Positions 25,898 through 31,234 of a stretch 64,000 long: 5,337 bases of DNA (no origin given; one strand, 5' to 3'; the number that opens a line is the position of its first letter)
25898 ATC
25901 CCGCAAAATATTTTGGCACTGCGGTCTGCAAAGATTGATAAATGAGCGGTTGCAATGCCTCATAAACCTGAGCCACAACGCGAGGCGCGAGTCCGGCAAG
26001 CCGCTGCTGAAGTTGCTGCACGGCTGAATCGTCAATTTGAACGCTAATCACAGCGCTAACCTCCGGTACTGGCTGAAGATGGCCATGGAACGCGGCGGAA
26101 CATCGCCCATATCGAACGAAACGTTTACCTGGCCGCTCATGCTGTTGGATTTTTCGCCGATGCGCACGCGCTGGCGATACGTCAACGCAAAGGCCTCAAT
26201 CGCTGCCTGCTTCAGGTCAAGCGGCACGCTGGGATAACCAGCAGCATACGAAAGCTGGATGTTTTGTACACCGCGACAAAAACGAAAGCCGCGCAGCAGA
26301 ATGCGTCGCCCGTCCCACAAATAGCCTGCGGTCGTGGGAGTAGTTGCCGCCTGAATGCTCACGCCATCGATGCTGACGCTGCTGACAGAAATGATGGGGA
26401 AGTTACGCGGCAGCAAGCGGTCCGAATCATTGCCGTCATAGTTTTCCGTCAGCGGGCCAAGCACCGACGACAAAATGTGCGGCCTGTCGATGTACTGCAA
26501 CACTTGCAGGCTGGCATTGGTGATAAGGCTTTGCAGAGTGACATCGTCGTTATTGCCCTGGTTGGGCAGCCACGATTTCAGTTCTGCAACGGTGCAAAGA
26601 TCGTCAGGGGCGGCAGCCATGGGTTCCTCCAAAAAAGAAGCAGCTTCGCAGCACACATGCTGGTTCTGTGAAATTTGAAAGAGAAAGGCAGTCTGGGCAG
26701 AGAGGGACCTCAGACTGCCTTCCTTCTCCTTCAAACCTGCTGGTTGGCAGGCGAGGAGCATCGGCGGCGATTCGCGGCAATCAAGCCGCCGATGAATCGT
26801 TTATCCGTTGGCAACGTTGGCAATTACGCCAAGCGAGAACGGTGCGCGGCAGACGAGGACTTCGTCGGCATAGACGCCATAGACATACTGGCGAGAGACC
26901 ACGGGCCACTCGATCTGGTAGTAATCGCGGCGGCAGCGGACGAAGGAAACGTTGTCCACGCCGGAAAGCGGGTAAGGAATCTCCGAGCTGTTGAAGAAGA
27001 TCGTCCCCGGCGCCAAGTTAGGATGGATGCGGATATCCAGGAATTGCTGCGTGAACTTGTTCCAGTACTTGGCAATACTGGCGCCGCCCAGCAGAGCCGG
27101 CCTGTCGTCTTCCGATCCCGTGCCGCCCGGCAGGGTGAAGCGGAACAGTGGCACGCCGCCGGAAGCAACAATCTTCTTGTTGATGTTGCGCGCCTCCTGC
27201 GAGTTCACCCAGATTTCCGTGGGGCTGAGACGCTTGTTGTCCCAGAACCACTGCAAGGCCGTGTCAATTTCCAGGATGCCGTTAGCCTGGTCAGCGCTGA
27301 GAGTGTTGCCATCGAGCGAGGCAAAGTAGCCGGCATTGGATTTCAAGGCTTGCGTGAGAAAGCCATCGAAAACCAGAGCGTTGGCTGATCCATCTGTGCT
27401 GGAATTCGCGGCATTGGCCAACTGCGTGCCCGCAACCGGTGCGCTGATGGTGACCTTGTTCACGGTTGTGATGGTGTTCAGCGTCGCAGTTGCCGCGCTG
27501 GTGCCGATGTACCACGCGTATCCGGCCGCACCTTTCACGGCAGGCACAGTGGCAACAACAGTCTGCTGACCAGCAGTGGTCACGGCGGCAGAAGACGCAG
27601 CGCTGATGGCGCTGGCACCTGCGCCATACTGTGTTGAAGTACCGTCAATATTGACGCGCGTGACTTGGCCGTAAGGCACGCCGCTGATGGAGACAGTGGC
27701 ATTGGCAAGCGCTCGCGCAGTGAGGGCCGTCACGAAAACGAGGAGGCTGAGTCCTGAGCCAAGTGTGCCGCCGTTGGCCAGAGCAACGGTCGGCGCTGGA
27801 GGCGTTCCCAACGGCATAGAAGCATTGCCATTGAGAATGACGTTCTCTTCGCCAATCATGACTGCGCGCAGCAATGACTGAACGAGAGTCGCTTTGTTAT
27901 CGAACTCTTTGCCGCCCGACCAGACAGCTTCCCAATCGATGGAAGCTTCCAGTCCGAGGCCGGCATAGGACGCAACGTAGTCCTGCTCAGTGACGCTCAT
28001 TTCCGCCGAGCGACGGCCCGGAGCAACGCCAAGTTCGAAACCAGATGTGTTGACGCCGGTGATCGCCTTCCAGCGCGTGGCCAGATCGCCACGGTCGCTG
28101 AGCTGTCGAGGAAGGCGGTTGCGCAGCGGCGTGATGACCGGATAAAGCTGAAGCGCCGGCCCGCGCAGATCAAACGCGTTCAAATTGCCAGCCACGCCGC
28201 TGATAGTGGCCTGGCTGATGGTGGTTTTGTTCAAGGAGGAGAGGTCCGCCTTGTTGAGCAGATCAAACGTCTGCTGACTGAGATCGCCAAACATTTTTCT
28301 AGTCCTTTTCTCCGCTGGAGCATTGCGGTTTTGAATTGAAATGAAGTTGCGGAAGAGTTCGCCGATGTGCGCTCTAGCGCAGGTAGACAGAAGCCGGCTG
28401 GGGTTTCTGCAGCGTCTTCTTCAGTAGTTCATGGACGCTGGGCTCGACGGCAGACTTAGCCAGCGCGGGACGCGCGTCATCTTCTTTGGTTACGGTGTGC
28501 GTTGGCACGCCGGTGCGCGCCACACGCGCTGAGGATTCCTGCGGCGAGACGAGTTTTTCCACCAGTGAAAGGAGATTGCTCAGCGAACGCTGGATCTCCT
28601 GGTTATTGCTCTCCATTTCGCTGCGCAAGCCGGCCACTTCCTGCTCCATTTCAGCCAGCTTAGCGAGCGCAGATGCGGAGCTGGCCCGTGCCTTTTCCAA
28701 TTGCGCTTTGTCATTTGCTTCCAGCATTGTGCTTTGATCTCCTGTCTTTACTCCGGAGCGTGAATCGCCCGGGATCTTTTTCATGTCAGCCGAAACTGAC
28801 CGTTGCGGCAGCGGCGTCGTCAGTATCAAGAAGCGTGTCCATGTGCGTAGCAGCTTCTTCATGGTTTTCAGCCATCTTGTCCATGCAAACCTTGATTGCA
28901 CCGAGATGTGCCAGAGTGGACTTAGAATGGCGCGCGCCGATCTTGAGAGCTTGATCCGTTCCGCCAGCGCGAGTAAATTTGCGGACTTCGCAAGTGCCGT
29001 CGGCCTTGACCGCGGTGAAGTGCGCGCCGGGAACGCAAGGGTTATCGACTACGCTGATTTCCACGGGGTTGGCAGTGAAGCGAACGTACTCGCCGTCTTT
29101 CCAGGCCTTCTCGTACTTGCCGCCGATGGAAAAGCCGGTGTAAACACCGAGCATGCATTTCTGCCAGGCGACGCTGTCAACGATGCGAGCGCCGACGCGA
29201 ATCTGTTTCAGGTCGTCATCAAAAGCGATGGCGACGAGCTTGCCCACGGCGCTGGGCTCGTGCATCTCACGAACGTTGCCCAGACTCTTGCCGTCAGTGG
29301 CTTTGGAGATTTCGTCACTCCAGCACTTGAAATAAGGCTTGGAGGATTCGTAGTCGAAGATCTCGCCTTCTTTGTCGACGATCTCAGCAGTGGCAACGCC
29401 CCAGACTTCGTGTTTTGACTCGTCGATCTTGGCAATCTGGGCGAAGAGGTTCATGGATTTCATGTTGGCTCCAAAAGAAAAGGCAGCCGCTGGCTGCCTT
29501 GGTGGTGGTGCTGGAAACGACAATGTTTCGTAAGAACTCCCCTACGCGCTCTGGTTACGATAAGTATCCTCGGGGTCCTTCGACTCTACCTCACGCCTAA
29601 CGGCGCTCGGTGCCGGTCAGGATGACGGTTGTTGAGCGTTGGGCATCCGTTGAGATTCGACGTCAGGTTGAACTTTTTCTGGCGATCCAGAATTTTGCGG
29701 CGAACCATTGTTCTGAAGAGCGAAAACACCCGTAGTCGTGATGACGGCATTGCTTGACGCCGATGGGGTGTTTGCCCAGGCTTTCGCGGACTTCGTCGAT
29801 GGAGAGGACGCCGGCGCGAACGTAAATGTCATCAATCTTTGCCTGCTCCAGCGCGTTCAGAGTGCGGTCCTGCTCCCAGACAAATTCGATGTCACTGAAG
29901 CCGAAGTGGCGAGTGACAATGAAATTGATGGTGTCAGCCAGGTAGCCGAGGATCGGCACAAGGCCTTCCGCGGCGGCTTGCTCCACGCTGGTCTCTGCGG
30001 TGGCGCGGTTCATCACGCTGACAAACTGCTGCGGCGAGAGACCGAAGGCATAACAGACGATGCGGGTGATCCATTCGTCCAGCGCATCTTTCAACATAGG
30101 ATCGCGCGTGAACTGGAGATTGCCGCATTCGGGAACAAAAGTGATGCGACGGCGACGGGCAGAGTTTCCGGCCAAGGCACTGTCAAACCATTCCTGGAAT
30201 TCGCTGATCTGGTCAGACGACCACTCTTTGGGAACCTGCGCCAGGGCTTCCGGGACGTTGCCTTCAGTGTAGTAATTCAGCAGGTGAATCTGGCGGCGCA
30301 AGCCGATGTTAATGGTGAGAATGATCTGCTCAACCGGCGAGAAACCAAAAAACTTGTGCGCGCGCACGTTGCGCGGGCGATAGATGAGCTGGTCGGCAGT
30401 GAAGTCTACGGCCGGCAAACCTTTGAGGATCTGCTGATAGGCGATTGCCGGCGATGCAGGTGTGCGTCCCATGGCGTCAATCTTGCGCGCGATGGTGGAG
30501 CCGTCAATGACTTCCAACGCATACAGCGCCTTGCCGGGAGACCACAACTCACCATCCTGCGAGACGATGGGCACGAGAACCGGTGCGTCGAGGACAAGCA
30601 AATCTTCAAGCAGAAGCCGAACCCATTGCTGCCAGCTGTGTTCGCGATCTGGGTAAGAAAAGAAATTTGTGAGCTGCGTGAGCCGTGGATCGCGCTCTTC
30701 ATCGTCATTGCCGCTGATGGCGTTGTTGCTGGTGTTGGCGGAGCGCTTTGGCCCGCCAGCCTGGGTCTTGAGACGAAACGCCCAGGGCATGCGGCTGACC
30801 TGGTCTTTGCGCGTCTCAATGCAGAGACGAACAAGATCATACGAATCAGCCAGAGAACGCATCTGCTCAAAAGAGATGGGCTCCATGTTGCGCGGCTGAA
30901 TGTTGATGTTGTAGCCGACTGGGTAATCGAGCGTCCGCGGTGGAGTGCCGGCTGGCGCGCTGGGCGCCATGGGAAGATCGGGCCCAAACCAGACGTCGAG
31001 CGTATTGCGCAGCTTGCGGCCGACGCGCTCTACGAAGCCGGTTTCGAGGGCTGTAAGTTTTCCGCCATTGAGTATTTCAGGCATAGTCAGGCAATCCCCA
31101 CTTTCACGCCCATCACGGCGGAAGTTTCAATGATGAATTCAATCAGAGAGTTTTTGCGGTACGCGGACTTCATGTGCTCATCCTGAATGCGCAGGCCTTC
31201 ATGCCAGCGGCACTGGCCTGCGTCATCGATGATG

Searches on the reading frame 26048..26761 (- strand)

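Call 7: search_protein_families(library=pfam, proteins=[window:26048-26761:-], max_evalue=0.01)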
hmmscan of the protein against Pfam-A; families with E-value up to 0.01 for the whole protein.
window:26048-26761:- (237 aa): 1 family
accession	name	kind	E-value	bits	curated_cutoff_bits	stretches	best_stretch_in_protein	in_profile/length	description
PF05135.19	Phage_connect_1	-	4.9e-05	24.1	21.2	0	57-107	3-42/101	Phage gp6-like head-tail connector protein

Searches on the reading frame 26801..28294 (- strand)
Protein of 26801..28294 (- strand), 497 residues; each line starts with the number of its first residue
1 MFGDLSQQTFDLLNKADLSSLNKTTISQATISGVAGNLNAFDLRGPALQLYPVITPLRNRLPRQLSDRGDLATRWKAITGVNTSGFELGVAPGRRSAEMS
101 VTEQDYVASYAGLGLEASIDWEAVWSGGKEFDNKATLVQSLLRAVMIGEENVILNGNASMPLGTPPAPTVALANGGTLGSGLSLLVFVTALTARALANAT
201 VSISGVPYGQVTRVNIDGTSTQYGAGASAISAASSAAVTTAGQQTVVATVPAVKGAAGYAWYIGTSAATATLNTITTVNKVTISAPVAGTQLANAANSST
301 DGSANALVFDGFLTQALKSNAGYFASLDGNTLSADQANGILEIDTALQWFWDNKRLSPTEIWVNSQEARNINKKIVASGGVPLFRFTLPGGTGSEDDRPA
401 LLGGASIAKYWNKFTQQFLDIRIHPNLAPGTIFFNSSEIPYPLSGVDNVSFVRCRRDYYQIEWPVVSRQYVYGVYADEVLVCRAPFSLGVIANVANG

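Call 7: search_protein_families(library=pfam, proteins=[window:26801-28294:-], max_evalue=0.01)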
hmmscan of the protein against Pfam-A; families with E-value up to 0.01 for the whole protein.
window:26801-28294:- (497 aa): 0 families

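Call 23: find_encoding_contigs(protein=window:26801-28294:-, flank=10000, max_places=6)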
Protein window:26801-28294:- (497 aa): no gene with exactly this product is on record in the collection.

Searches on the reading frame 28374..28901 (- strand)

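Call 7: search_protein_families(library=pfam, proteins=[window:28374-28901:-], max_evalue=0.01)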
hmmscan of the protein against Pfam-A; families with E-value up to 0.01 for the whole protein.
window:28374-28901:- (175 aa): 0 families

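Call 28: search_protein_families(library=phrogs, proteins=[window:28374-28901:-], max_evalue=0.01)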
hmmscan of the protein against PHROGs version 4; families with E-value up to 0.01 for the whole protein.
window:28374-28901:- (175 aa): 0 families

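Call 29: search_protein_families(library=ncbifam, proteins=[window:28374-28901:-], max_evalue=0.01)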
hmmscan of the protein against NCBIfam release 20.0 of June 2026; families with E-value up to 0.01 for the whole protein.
window:28374-28901:- (175 aa): 2 families
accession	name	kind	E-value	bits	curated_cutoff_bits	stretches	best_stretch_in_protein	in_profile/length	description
TIGR00998.1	8a0101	subfamily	0.0073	15.3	390.8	1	35-113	48-127/334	EmrA/EmrK family multidrug efflux transporter periplasmic adaptor subunit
NF046007.1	MAG1450_fam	subfamily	0.0076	15.6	425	1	52-116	146-212/317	MAG1450 family lipoprotein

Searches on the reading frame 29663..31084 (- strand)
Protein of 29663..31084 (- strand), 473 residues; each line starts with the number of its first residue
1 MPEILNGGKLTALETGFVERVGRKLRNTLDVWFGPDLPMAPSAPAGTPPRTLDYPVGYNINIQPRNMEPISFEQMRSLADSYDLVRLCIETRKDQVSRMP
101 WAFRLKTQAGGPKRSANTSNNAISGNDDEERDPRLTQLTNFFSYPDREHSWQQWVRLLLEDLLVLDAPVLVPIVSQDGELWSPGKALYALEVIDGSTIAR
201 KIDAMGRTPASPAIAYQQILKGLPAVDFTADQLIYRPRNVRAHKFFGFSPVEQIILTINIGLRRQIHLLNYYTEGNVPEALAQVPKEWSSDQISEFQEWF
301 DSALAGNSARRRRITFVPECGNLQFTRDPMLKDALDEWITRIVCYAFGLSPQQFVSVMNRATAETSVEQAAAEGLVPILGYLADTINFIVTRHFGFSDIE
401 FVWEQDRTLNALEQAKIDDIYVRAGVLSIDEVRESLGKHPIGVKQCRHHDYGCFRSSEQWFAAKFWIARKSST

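Call 7: search_protein_families(library=pfam, proteins=[window:29663-31084:-], max_evalue=0.01)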
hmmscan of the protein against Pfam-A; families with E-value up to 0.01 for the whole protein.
window:29663-31084:- (473 aa): 1 family
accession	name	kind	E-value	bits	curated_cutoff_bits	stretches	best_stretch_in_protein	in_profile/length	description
PF04860.17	Phage_portal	-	3e-15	56.7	39.1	1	134-437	33-321/321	Phage portal protein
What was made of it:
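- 29663..31084 (-): Portal gene. This is the lower boundary of the interval. The C-terminal ~20 codons are frameshifted near 29723-29751. Pfam PF04860 (call 7).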

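Call 12: find_related_loci(query=window:29663-31084:-, collection=genome_contigs, flank=10000)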
Query window:29663-31084:- (473 aa) in genome_contigs; peptide patterns used: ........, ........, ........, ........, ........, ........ (x = any residue, [..] = any of these).
112 stretches matched a pattern; 31 encode a relative of the query (tblastn E <= 1e-3); 30 distinct loci.
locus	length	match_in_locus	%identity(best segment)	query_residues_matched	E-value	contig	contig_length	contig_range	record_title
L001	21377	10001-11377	94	1-454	0e+0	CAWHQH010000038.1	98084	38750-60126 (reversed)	MAG: Terriglobia bacterium isolate MFD08416.bin.2.48 genome assembly, contig: contig_6311, whole genome shotgun sequence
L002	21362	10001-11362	94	1-454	0e+0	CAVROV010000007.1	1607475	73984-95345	MAG: Terriglobia bacterium isolate MFD01213.bin.1.143 genome assembly, contig: contig_97, whole genome shotgun sequence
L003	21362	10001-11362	94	1-454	0e+0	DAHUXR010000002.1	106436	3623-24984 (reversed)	MAG TPA_asm: Acidobacteriaceae bacterium isolate clean1655 NODE_2_length_106436_cov_4.295280, whole genome shotgun seque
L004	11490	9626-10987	94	1-454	0e+0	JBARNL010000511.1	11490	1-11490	MAG: Candidatus Angelobacter sp. isolate MFD06411_ilm_asm_bin1 k127_33960, whole genome shotgun sequence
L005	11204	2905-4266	94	1-454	0e+0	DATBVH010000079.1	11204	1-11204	MAG TPA_asm: Candidatus Angelobacter sp. isolate SMAG_U7509 k141_3742038, whole genome shotgun sequence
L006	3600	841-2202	94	1-454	0e+0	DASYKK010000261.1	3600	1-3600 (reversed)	MAG TPA_asm: Candidatus Angelobacter sp. isolate SMAG_U4320 k141_2059109, whole genome shotgun sequence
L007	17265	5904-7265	92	1-454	0e+0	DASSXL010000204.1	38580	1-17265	MAG TPA_asm: Candidatus Angelobacter sp. isolate SMAG_U649 k141_495360, whole genome shotgun sequence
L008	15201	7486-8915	92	1-472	0e+0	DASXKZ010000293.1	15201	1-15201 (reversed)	MAG TPA_asm: Candidatus Angelobacter sp. isolate SMAG_U5289 k141_1473706, whole genome shotgun sequence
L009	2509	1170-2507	94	1-441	0e+0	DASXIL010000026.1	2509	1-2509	MAG TPA_asm: Candidatus Angelobacter sp. isolate SMAG_U5220 k141_833276, whole genome shotgun sequence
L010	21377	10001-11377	88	1-454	0e+0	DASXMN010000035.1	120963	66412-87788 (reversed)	MAG TPA_asm: Candidatus Angelobacter sp. isolate SMAG_U5329 k141_3323354, whole genome shotgun sequence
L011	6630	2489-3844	86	1-442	0e+0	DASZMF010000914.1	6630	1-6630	MAG TPA_asm: Candidatus Angelobacter sp. isolate SMAG_U5884 k141_780987, whole genome shotgun sequence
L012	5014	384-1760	87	1-454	0e+0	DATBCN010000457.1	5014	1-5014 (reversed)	MAG TPA_asm: Candidatus Angelobacter sp. isolate SMAG_U5786 k141_83906, whole genome shotgun sequence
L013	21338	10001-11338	89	1-446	0e+0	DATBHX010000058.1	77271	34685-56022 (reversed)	MAG TPA_asm: Candidatus Angelobacter sp. isolate SMAG_U3879 k141_1591606, whole genome shotgun sequence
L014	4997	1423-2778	86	1-442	0e+0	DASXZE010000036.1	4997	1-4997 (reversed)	MAG TPA_asm: Candidatus Angelobacter sp. isolate SMAG_U4843 k141_3969074, whole genome shotgun sequence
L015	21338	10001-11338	87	1-446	0e+0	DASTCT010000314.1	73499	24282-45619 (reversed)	MAG TPA_asm: Candidatus Angelobacter sp. isolate SMAG_U800 k141_1155593, whole genome shotgun sequence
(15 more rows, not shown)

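Call 13: find_related_loci(query=window:29663-31084:-, collection=viral_contigs, flank=10000)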
Query window:29663-31084:- (473 aa) in viral_contigs; peptide patterns used: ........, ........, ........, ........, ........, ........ (x = any residue, [..] = any of these).
40 stretches matched a pattern; 38 encode a relative of the query (tblastn E <= 1e-3); 38 distinct loci.
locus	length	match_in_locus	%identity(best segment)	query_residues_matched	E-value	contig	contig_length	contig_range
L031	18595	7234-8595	95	1-454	0e+0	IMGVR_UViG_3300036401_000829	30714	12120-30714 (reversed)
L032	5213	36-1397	95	1-454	0e+0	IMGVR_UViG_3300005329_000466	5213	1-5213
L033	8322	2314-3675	95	1-454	0e+0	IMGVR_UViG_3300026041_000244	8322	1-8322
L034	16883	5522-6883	94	1-454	0e+0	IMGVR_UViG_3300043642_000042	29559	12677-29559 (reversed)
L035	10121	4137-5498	94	1-454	0e+0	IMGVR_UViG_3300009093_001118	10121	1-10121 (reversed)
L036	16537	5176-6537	95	1-454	0e+0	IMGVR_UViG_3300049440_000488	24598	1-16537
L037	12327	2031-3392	95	1-454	0e+0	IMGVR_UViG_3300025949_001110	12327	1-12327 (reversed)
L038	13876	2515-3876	94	1-454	0e+0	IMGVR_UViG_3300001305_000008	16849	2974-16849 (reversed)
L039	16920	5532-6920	93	1-459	0e+0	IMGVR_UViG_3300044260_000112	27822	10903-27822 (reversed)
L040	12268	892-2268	92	1-454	0e+0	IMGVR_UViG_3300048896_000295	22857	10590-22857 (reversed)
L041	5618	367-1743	93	1-454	0e+0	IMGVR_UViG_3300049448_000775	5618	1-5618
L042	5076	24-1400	90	1-454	0e+0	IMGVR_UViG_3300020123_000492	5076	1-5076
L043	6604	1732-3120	90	1-454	0e+0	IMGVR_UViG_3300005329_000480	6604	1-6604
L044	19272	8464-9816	94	1-446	0e+0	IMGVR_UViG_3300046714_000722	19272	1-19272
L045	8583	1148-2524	93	1-454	0e+0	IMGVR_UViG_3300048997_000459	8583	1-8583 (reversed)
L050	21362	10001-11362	92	1-454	0e+0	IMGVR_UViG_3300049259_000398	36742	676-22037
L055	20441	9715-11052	89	1-446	0e+0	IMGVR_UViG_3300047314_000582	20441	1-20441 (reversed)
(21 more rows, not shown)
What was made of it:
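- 29663..31084 (-): Relatives are 75-95% identical (calls 12, 13).
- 68 related loci were found (calls 12, 13).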

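Call 66: search_protein_families(library=pfam, proteins=[L013:5384-6676:-, L013:6673-7011:-, L001:1409-2176:+, L001:2177-2536:+, L001:2548-2952:+, L001:2846-3265:+, L008:88-933:+, L050:1453-3459:+], max_evalue=0.01)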
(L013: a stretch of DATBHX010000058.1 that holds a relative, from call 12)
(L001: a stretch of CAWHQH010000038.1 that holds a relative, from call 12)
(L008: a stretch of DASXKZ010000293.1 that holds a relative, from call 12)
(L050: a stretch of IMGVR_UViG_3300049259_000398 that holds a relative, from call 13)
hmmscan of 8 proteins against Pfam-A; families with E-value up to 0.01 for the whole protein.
L013:5384-6676:- (430 aa): 2 families
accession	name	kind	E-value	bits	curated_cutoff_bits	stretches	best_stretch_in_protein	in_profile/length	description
PF07804.18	HipA_C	-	2.3e-48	165.1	30.5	1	169-425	1-203/213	HipA-like C-terminal domain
PF13657.11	Couple_hipA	-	2.1e-17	63.9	22.5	1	8-120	2-98/99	HipA N-terminal domain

L013:6673-7011:- (112 aa): 3 families
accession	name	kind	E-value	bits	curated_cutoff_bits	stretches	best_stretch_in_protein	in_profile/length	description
PF01381.28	HTH_3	-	5.3e-06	26.8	23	1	27-72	3-49/55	Helix-turn-helix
PF13560.12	HTH_31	-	0.00041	21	27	1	20-71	1-54/64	Helix-turn-helix domain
PF12844.13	HTH_19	-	0.0044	17.3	30.2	1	22-72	1-52/64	Helix-turn-helix domain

L001:1409-2176:+ (255 aa): 0 families

L001:2177-2536:+ (119 aa): 0 families

L001:2548-2952:+ (134 aa): 0 families

L001:2846-3265:+ (139 aa): 0 families

L008:88-933:+ (281 aa): 1 family
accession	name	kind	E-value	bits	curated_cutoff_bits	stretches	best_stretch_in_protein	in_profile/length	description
PF13620.12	CarboxypepD_reg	-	1.3e-05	25.9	32.3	1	49-121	2-78/82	Carboxypeptidase regulatory-like domain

L050:1453-3459:+ (668 aa): 1 family
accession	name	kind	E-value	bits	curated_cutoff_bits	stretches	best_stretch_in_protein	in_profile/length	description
PF17289.8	Terminase_6C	-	9.1e-18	65.2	22.6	1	365-511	2-153/155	Terminase RNaseH-like domain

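Call 100: search_protein_families(library=padloc, proteins=[L008:3753-4997:-, L008:957-1652:-, L001:1409-2176:+, L001:2177-2536:+, L001:2846-3265:+], max_evalue=0.01)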
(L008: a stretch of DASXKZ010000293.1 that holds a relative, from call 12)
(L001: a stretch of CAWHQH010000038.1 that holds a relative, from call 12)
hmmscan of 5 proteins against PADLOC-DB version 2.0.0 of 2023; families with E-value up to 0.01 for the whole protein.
L008:3753-4997:- (414 aa): 0 families

L008:957-1652:- (231 aa): 1 family
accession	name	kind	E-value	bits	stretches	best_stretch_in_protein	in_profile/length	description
PDLC03398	REase_II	-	0.00033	18.4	1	84-222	91-218/221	Type II nicking endonuclease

L001:1409-2176:+ (255 aa): 0 families

L001:2177-2536:+ (119 aa): 0 families

L001:2846-3265:+ (139 aa): 0 families
